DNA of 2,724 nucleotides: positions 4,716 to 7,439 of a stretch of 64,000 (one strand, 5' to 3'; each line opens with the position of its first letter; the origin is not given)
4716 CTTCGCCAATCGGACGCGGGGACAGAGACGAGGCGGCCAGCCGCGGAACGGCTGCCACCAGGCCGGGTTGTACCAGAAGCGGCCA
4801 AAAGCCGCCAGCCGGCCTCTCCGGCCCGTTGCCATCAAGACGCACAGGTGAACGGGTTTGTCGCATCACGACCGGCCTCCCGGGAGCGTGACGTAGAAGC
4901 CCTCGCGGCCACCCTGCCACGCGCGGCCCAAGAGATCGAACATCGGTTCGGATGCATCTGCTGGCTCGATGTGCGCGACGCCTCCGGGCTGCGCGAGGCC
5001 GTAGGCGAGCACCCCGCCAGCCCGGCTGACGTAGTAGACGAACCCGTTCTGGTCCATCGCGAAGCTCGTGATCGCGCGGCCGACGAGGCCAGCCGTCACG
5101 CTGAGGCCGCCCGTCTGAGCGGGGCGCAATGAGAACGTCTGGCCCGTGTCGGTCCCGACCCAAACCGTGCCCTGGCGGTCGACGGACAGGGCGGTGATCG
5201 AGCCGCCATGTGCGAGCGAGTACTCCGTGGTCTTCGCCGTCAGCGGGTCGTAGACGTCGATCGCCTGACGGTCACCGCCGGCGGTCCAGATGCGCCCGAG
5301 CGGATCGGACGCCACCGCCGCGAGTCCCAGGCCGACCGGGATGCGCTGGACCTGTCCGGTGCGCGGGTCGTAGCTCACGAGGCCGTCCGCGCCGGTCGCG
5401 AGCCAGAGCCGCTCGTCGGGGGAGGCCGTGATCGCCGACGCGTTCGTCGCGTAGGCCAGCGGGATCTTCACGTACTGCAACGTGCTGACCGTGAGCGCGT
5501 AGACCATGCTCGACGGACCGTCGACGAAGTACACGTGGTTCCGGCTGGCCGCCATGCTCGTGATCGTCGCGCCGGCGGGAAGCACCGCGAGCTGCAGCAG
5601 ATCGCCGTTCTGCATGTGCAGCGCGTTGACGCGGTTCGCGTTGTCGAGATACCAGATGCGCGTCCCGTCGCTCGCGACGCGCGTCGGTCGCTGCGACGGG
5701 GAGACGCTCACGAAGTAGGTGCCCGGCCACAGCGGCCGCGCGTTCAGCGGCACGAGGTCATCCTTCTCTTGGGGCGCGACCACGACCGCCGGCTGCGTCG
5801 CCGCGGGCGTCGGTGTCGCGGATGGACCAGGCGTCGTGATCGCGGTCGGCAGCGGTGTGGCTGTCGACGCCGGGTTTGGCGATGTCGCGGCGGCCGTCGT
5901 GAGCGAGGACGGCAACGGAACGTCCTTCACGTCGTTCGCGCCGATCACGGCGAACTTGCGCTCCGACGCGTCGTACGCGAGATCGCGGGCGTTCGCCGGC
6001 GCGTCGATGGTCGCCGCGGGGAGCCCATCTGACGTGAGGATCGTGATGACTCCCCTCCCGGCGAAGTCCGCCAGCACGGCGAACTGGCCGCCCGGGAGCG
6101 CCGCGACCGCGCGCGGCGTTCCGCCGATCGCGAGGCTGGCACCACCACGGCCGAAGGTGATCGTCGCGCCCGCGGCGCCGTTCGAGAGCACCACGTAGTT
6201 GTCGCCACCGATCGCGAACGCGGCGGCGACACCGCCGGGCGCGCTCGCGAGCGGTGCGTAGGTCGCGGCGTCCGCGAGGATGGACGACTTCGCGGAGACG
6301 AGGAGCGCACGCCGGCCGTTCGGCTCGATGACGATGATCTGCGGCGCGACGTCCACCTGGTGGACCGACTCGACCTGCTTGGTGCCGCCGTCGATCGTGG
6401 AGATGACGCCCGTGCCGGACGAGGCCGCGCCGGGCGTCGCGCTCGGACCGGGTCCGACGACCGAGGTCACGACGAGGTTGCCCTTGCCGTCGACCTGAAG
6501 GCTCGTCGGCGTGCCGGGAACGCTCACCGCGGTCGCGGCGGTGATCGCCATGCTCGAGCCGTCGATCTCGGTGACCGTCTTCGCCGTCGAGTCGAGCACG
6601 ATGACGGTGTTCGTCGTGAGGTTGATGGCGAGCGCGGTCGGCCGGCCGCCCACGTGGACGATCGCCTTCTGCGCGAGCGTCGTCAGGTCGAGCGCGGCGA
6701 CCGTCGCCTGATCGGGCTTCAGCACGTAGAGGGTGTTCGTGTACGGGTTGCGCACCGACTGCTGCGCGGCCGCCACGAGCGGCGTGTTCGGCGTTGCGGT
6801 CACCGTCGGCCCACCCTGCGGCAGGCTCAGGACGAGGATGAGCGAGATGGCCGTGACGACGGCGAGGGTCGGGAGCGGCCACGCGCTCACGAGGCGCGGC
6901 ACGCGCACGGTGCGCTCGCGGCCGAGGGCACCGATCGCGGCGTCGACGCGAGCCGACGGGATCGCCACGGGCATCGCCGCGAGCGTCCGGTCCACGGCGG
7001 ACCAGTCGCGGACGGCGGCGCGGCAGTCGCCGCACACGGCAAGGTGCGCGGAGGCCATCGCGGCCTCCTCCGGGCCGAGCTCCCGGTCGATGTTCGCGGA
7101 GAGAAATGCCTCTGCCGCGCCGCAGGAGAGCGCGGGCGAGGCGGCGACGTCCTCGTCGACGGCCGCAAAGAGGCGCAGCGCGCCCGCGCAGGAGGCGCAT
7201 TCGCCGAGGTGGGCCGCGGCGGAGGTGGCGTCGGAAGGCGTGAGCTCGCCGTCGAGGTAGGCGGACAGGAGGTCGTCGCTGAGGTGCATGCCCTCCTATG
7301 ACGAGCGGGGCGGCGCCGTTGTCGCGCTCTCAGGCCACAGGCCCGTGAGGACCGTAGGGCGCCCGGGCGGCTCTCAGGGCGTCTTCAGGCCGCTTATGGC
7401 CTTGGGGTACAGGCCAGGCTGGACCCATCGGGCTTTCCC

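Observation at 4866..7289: Anti-sigma factor with a tandemly duplicated zinc-finger (ZAS) motif and a large extracytoplasmic beta-propeller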

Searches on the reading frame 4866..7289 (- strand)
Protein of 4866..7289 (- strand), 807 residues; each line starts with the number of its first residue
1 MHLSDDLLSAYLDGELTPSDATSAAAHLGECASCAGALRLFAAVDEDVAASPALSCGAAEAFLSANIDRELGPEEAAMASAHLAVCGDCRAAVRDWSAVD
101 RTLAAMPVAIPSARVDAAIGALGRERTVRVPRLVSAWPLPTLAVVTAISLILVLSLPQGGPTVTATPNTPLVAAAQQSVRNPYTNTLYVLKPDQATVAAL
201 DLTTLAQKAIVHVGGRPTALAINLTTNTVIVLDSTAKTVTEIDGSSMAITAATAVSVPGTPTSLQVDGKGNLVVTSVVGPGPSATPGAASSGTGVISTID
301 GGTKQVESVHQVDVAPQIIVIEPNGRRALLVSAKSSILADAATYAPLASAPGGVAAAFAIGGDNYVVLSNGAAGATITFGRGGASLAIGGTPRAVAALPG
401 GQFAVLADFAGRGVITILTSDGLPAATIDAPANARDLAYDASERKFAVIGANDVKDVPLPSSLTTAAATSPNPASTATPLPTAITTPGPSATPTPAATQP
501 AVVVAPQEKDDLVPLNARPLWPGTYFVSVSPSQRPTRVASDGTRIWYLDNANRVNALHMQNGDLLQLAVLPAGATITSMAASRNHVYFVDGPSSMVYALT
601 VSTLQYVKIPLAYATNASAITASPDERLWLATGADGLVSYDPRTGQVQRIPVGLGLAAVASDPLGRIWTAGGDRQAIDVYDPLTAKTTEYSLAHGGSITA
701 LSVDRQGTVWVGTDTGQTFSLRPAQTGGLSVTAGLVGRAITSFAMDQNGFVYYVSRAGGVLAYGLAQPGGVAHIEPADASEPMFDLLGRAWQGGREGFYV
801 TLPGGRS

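Call 3: search_protein_families(library=pfam, proteins=[window:4866-7289:-], max_evalue=1)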
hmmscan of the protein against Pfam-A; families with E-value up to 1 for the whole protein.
window:4866-7289:- (807 aa): 5 families
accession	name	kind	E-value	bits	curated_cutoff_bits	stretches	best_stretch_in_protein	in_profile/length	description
PF13490.11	zf-HC2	-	1.1e-15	57.8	22.2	2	6-35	6-35/35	Putative zinc-finger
PF07494.17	Reg_prop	-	7.8e-08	32.1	20.4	1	696-714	5-23/24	Two component regulator propeller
PF25174.1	Beta-prop_THOC3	-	0.0052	16.2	305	1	540-710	67-228/272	THOC3 beta-propeller domain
PF24684.1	Vgb_lyase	-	0.02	14.1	50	1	615-711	13-112/290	Virginiamycin B lyase family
PF23748.1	Beta-prop_LRRK2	-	0.23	10.9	26.9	1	681-722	253-300/359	LRRK2 beta propeller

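Call 7: find_homologous_proteins(query=window:4866-7289:-)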
Query window:4866-7289:- (807 aa): 56 proteins with E <= 0.001 among 8000 candidates.
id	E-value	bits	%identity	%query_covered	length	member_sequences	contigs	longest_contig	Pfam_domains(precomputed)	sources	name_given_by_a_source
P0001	0.0e+0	1262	74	100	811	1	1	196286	PF13490.12,PF07494.18,PF24684.2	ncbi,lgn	-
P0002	0.0e+0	1182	70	100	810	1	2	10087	PF13490.12,PF07494.18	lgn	-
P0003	0.0e+0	1175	100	68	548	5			PF07494.18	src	-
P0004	9.1e-282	955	58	100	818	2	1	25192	PF13490.12,PF07494.18,PF08450.19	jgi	jgi:anti-sigma factor RsiW/streptogramin lyase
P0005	2.2e-275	934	57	100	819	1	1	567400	PF13490.12,PF07494.18,PF08450.19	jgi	jgi:anti-sigma factor RsiW/sugar lactone lactonase YvrE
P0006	4.1e-265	900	55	100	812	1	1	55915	PF13490.12,PF07494.18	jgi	jgi:anti-sigma factor RsiW/streptogramin lyase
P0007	8.4e-261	886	56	100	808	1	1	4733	PF13490.12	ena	-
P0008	3.6e-259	880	55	100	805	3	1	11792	PF13490.12,PF07494.18,PF16819.12,PF08450.19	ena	-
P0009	4.0e-248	844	53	100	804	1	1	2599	PF13490.12,PF07494.18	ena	-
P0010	9.6e-245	833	53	100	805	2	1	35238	PF13490.12,PF07494.18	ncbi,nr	ncbi:MAG TPA: zf-HC2 domain-containing protein [Candidatus Limnocylindria bacterium]|nr:zf-HC2 domai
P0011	2.6e-239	815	50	100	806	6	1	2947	PF13490.12,PF07494.18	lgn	-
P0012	7.5e-239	813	54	98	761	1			PF13490.12,PF07494.18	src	-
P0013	2.2e-236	805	51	100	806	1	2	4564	PF13490.12,PF07494.18,PF08450.19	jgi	jgi:anti-sigma factor RsiW/streptogramin lyase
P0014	3.1e-235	801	49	100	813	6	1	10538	PF13490.12,PF07494.18,PF08450.19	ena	-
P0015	9.4e-234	796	52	100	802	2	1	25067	PF13490.12,PF07494.18,PF21783.3,PF08450.19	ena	-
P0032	1.3e-160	554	39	100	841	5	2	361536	PF13490.12,PF07494.18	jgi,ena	-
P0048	1.1e-112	396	35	100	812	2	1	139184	PF13490.12,PF07494.18,PF24684.2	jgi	-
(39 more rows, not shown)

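Call 11: find_encoding_contigs(protein=P0001, flank=8000, max_places=2)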
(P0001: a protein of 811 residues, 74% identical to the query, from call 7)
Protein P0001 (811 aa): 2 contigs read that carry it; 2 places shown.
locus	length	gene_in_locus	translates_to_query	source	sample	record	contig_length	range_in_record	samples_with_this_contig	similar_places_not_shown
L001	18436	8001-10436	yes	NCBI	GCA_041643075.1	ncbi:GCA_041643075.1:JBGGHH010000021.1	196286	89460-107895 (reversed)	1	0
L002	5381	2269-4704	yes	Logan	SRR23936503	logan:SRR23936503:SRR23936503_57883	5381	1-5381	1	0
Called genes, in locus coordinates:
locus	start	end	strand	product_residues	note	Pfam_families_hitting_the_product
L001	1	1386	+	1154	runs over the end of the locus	PF01510:Amidase_2, PF07705:CARDB (faint), PF16158:N_BRCA1_IG (faint), PF16353:LacZ_4 (faint)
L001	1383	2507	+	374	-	PF07250:Glyoxal_oxid_N (faint), PF13415:Beta-prop_FBX42, PF24681:Kelch_KLHDC2_KLHL20_DRC7, PF24981:Beta-prop_ATRN-LZTR1 (faint), PF13415:Beta-prop_FBX42 (weak), PF01344:Kelch_1 (weak), PF13964:Beta-prop_Calicin, PF13418:Beta-prop_TYW4, +3 more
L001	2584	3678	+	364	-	PF13173:AAA_14, PF13635:DUF4143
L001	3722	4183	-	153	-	-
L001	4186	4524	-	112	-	-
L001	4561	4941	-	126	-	PF05016:ParE_toxin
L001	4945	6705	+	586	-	-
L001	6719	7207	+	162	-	PF13620:CarboxypepD_reg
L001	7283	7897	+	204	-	PF04542:Sigma70_r2, PF07638:Sigma70_ECF (faint), PF08281:Sigma70_r4_2, PF04545:Sigma70_r4 (weak), PF22233:PhyR_sigma-like (weak)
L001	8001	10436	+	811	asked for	PF13490:zf-HC2, PF24684:Vgb_lyase (faint), PF07494:Reg_prop (faint)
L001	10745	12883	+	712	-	PF02369:Big_1 (faint), PF18565:Glyco_hydro2_C5 (faint), PF09134:Invasin_D3 (weak)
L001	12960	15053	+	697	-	PF04932:Wzy_C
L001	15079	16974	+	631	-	PF13727:CoA_binding_3, PF00106:adh_short (weak), PF01073:3Beta_HSD, PF01370:Epimerase, PF02719:Polysacc_synt_2, PF04321:RmlD_sub_bind, PF08659:KR, PF16363:GDP_Man_Dehyd, +2 more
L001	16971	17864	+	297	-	PF01073:3Beta_HSD, PF01370:Epimerase, PF02719:Polysacc_synt_2, PF04321:RmlD_sub_bind, PF07993:NAD_binding_4 (faint), PF13460:NAD_binding_10, PF16363:GDP_Man_Dehyd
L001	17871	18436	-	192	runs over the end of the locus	PF02397:Bac_transf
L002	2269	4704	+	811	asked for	PF13490:zf-HC2, PF24684:Vgb_lyase (faint), PF07494:Reg_prop (faint)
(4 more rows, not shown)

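Call 12: find_encoding_contigs(protein=P0005, flank=8000, max_places=2)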
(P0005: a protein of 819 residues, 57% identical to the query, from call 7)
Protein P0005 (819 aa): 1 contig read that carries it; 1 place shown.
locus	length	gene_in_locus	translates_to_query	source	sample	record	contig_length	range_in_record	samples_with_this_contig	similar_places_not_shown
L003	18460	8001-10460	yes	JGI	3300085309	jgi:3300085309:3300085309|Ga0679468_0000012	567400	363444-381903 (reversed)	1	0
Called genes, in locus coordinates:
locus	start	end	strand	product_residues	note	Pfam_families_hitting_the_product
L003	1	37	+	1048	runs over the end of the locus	PF07705:CARDB (faint), PF11611:DUF4352 (faint), PF16158:N_BRCA1_IG (faint), PF16353:LacZ_4 (faint), PF08486:SpoIID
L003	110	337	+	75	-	-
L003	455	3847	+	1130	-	PF01510:Amidase_2, PF07705:CARDB (faint), PF16353:LacZ_4 (faint), PF16158:N_BRCA1_IG (weak)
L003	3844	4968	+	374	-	PF07250:Glyoxal_oxid_N (faint), PF13418:Beta-prop_TYW4 (faint), PF24681:Kelch_KLHDC2_KLHL20_DRC7, PF24981:Beta-prop_ATRN-LZTR1 (faint), PF13415:Beta-prop_FBX42, PF13964:Beta-prop_Calicin, PF01344:Kelch_1 (weak), PF13964:Beta-prop_Calicin (weak), +3 more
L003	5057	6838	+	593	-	-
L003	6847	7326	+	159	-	PF13620:CarboxypepD_reg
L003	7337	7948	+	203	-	PF04542:Sigma70_r2, PF08281:Sigma70_r4_2, PF04545:Sigma70_r4 (weak)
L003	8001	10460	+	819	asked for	PF13490:zf-HC2, PF08450:SGL (faint), PF07494:Reg_prop (faint)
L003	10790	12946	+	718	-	PF18565:Glyco_hydro2_C5 (faint), PF26198:Ig_SMCHD1_6th (faint), PF02369:Big_1 (weak), PF09134:Invasin_D3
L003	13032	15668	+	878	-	PF04932:Wzy_C, PF14559:TPR_19 (faint), PF07719:TPR_2 (faint), PF13432:TPR_16 (weak)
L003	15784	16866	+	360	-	-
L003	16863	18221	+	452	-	PF03062:MBOAT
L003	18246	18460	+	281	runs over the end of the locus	-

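Call 14: find_encoding_contigs(protein=P0032, flank=8000, max_places=1)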
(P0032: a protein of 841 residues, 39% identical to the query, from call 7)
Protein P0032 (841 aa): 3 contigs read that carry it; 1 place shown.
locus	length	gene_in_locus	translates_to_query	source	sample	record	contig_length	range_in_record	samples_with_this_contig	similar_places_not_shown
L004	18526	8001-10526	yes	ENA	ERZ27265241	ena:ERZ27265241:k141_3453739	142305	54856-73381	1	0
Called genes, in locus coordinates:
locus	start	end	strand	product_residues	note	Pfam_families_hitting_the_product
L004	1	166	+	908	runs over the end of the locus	PF16158:N_BRCA1_IG (faint), PF08486:SpoIID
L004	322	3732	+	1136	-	PF01510:Amidase_2, PF07705:CARDB (faint), PF16158:N_BRCA1_IG (faint), PF16353:LacZ_4 (faint)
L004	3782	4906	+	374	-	PF07250:Glyoxal_oxid_N (faint), PF13415:Beta-prop_FBX42, PF24681:Kelch_KLHDC2_KLHL20_DRC7, PF24981:Beta-prop_ATRN-LZTR1 (weak), PF13415:Beta-prop_FBX42 (weak), PF01344:Kelch_1 (weak), PF13418:Beta-prop_TYW4 (weak), PF13964:Beta-prop_Calicin, +2 more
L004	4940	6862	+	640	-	-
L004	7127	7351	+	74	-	-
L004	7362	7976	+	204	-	PF04542:Sigma70_r2, PF08281:Sigma70_r4_2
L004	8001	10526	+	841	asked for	PF13490:zf-HC2 (weak), PF07494:Reg_prop (faint)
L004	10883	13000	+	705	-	PF18565:Glyco_hydro2_C5 (faint)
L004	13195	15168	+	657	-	PF04932:Wzy_C (weak), PF13428:TPR_14 (faint), PF14559:TPR_19 (faint)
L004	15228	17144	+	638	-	PF13727:CoA_binding_3, PF01073:3Beta_HSD, PF01370:Epimerase, PF02719:Polysacc_synt_2, PF04321:RmlD_sub_bind, PF08659:KR, PF13460:NAD_binding_10, PF16363:GDP_Man_Dehyd, +2 more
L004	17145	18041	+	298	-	PF01073:3Beta_HSD, PF01370:Epimerase, PF02719:Polysacc_synt_2, PF04321:RmlD_sub_bind, PF13460:NAD_binding_10, PF16363:GDP_Man_Dehyd, PF07993:NAD_binding_4 (weak)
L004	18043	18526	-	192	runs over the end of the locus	PF02397:Bac_transf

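Call 15: find_encoding_contigs(protein=P0048, flank=8000, max_places=1)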
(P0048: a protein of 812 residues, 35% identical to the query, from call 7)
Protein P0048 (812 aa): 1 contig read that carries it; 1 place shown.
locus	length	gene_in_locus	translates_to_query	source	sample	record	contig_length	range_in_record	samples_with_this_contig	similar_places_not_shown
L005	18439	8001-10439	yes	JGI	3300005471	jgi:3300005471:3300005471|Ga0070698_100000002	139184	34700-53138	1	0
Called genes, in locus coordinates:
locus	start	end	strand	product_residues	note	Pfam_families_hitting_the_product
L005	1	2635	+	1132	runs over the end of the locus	PF01510:Amidase_2, PF16158:N_BRCA1_IG (faint)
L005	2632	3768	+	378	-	PF07250:Glyoxal_oxid_N (faint), PF24996:NANM (faint), PF24681:Kelch_KLHDC2_KLHL20_DRC7, PF13415:Beta-prop_FBX42, PF13418:Beta-prop_TYW4 (weak), PF25210:Kelch_FKB95 (weak), PF01344:Kelch_1, PF13964:Beta-prop_Calicin, +2 more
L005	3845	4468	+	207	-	PF12802:MarR_2 (faint), PF01909:NTP_transf_2, PF18765:Polbeta (weak)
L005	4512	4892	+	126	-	PF05168:HEPN (weak)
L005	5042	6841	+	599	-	-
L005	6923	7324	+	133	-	PF13620:CarboxypepD_reg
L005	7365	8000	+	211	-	PF04542:Sigma70_r2, PF04545:Sigma70_r4 (weak), PF08281:Sigma70_r4_2, PF22233:PhyR_sigma-like (weak)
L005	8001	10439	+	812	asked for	PF13490:zf-HC2, PF24684:Vgb_lyase (faint), PF07494:Reg_prop (faint)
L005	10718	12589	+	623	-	PF02369:Big_1 (faint), PF18565:Glyco_hydro2_C5 (faint)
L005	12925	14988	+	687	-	PF13432:TPR_16 (faint), PF04932:Wzy_C, PF13428:TPR_14 (faint), PF07719:TPR_2 (faint), PF13431:TPR_17 (faint), PF23914:TPR_CcmH_CycH (weak), PF14559:TPR_19 (weak)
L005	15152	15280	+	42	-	-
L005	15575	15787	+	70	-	-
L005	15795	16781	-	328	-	PF00535:Glycos_transf_2, PF13641:Glyco_tranf_2_3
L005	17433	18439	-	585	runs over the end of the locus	PF02543:Carbam_trans_N, PF00814:TsaD (faint), PF16861:Carbam_trans_C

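Call 26: search_protein_families(library=ncbifam, proteins=[window:4866-7289:-], max_evalue=0.01)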
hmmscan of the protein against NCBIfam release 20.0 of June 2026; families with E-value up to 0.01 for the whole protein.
window:4866-7289:- (807 aa): 6 families
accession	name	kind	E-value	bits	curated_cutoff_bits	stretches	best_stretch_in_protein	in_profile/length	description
NF052368.1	antisigmaE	subfamily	2.4e-10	40.1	50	1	54-91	2-39/48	anti-sigma factor family protein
TIGR03988.1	antisig_RsrA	equivalog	5.1e-07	29.7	62.5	1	9-40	10-41/77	mycothiol system anti-sigma-R factor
NF041468.1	anti_sig_RseA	equivalog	3.6e-05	23.9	165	0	2-37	38-73/135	anti-sigma E factor RseA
TIGR02451.1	anti_sig_ChrR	subfamily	4.8e-05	23.3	124.5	1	2-45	2-45/216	ChrR family anti-sigma-E factor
TIGR03866.1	PQQ_ABC_repeats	subfamily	0.00017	20.7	287.3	1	177-280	87-189/310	PQQ-dependent catabolism-associated beta-propeller protein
NF052375.1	antisigma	equivalog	0.002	18.2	100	1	71-202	10-157/217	anti-sigma factor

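Call 31: find_related_loci(query=window:4866-7289:-, collection=genome_contigs, flank=6000)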
Query window:4866-7289:- (807 aa) in genome_contigs; peptide patterns used: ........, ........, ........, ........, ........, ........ (x = any residue, [..] = any of these).
153 stretches matched a pattern, but none encodes a relative of the query by tblastn (E <= 1e-3).

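Call 34: find_related_loci(query=A2, collection=genome_contigs, flank=6000)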
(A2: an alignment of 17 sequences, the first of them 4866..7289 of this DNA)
Query A2 (807 aa) in genome_contigs; peptide patterns used: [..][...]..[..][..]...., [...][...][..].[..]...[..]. (x = any residue, [..] = any of these).
598 stretches matched a pattern (row limit reached: there are more); 43 encode a relative of the query (tblastn E <= 1e-3); 43 distinct loci.
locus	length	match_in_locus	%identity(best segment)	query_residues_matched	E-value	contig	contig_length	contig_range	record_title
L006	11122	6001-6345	35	1-112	2e-11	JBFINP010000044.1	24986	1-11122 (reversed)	MAG: Acidimicrobiia bacterium isolate Mix_sand12.2021.10.G.66 k141_416767_length_24986_cov_32.9881, whole genome shotgun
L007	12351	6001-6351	32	6-107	1e-10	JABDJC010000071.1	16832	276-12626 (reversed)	MAG: Acidimicrobiia bacterium isolate SS_bin_13 k127_3051211, whole genome shotgun sequence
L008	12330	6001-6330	36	2-107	4e-9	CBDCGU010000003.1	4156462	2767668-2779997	MAG: Acidimicrobiia bacterium isolate 6749b232-f2df-4c02-bc6f-726ef32645bf genome assembly, contig: contig_3, whole geno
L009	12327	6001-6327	34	6-107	8e-9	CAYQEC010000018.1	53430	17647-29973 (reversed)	MAG TPA_asm: uncultured Acidimicrobiaceae bacterium isolate binchicken_co89_652 genome assembly, contig: NODE_729_length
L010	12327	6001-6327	32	6-107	1e-8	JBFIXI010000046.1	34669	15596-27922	MAG: Acidimicrobiia bacterium isolate Mix_sand14.2021.12.D.36 k141_285715_length_34669_cov_15.1410, whole genome shotgun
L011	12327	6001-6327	32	6-107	2e-8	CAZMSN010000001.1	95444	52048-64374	MAG TPA_asm: uncultured Acidimicrobiaceae bacterium isolate binchicken_co89_470 genome assembly, contig: NODE_200_length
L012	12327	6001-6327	31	6-107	3e-8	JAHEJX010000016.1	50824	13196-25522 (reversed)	MAG: Actinomycetes bacterium isolate Ww568 NODE_1150_length_50824_cov_4.216989, whole genome shotgun sequence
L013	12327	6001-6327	33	6-107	1e-7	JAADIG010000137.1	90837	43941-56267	MAG: Actinomycetota bacterium isolate M_MetaBat.3 contig-127_101, whole genome shotgun sequence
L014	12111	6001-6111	59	2-38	4e-7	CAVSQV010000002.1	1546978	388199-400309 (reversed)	MAG: uncultured Acidobacteriota bacterium isolate MFD05747.bin.2.183 genome assembly, contig: contig_16777, whole genome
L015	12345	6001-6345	31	4-111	3e-7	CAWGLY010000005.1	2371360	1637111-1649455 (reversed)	MAG: uncultured Acidimicrobiia bacterium isolate MFD09779.bin.1.356 genome assembly, contig: contig_7003, whole genome s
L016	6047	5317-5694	33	6-114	5e-7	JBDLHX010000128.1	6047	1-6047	MAG: Actinomycetota bacterium isolate MAG003 MAG003_128, whole genome shotgun sequence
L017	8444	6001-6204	37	1-71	1e-6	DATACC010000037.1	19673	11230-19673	MAG TPA_asm: Thermoanaerobaculia bacterium isolate SMAG_U6714 k141_2656847, whole genome shotgun sequence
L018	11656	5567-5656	67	6-35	1e-6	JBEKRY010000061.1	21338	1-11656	MAG: Candidatus Sulfotelmatobacter sp. isolate SPRUCE 521 SPRUCE_521_61, whole genome shotgun sequence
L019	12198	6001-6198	33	54-119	1e-6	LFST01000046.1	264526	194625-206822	MAG: Candidatus Fermentithermobacillaceae bacterium DTU015 scaffold144, whole genome shotgun sequence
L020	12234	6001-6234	38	6-131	4e-6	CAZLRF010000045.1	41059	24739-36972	MAG TPA_asm: uncultured Acidobacteriota bacterium isolate binchicken_co274_304 genome assembly, contig: NODE_2460_length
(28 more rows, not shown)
